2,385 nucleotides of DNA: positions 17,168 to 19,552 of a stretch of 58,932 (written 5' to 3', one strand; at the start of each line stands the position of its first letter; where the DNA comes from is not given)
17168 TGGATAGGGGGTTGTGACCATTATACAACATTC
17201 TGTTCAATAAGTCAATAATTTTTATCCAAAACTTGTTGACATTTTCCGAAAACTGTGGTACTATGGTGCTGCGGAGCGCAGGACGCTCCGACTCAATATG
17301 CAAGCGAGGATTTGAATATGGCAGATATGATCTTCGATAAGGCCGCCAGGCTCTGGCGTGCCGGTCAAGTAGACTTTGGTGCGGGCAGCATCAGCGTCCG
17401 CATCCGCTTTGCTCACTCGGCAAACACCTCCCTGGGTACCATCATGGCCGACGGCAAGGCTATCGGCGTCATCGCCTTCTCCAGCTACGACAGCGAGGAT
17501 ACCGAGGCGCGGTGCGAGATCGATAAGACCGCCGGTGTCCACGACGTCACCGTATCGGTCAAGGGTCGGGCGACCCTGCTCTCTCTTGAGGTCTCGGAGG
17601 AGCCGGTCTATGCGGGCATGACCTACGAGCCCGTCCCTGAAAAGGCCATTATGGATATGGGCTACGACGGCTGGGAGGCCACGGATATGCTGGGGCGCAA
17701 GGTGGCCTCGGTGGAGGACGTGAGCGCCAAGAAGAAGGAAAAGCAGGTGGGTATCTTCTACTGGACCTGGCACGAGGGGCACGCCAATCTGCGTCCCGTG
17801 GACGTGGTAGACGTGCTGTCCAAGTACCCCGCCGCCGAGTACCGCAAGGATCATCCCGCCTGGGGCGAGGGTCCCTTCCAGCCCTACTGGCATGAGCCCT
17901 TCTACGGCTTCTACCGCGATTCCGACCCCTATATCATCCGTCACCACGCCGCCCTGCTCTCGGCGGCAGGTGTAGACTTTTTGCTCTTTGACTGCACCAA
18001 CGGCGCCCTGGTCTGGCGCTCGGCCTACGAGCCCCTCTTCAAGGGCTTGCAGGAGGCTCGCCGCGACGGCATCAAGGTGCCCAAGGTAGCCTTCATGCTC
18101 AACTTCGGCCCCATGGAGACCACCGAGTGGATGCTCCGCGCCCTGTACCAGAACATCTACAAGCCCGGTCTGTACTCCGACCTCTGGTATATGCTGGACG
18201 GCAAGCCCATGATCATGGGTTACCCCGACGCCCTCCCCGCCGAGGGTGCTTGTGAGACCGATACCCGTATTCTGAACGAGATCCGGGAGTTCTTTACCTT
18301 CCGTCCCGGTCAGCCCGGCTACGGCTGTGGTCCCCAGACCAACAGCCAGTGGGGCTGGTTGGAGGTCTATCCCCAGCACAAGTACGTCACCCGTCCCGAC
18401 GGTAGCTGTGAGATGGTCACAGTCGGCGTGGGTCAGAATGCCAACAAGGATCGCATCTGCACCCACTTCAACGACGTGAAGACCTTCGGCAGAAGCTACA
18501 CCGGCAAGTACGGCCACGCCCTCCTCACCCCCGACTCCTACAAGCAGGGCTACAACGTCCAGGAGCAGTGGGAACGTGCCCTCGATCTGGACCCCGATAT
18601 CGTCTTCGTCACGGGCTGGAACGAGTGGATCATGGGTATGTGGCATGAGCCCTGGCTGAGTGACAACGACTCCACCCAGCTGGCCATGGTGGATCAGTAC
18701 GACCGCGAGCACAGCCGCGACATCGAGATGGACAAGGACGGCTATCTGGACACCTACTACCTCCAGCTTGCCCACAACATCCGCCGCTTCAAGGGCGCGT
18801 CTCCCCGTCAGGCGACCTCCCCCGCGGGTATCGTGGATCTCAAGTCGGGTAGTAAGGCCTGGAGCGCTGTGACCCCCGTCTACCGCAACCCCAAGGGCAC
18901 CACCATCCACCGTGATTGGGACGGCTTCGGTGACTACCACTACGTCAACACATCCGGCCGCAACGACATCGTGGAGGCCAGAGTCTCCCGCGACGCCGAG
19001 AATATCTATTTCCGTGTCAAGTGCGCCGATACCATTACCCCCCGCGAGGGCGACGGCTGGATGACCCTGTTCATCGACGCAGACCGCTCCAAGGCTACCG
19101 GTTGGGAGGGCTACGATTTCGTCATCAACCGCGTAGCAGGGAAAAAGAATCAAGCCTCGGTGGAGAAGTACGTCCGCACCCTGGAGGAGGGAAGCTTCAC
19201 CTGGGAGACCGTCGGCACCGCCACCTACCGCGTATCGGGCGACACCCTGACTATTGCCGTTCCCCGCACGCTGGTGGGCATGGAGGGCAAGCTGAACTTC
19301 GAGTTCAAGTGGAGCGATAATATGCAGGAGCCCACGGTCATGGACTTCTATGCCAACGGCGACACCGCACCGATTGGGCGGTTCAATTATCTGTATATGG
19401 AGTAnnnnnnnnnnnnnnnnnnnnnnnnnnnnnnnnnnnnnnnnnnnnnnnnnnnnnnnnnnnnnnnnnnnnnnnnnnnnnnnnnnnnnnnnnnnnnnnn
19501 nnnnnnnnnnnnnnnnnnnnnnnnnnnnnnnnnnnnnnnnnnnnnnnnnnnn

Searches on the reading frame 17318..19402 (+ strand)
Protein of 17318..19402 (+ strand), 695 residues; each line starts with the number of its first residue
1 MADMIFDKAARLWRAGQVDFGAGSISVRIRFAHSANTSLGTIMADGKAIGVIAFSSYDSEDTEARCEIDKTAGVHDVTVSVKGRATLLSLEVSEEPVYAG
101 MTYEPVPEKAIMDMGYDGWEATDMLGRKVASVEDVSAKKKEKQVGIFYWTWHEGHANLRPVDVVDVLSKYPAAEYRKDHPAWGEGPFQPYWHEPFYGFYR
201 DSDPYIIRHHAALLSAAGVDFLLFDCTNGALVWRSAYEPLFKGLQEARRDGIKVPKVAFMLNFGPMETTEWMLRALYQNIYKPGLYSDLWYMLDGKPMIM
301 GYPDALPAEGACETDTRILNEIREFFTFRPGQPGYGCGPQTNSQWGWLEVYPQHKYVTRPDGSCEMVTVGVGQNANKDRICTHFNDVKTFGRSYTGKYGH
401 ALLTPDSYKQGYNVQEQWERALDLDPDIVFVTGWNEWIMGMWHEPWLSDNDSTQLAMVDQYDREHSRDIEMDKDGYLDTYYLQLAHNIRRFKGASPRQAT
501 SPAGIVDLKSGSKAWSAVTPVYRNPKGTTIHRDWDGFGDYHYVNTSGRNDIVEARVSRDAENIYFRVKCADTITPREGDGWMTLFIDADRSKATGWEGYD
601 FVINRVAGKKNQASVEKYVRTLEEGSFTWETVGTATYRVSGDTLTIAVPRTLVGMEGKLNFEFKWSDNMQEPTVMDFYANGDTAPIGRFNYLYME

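Call 38: search_protein_families(library=pfam, proteins=[window:17318-19402:+], max_evalue=0.001)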
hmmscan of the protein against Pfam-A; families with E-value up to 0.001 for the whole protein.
window:17318-19402:+ (695 aa): 1 family
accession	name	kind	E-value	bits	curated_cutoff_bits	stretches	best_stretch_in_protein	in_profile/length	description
PF03422.21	CBM_6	-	0.00096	19.9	28.9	0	17-85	38-112/125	Carbohydrate binding module (family 6)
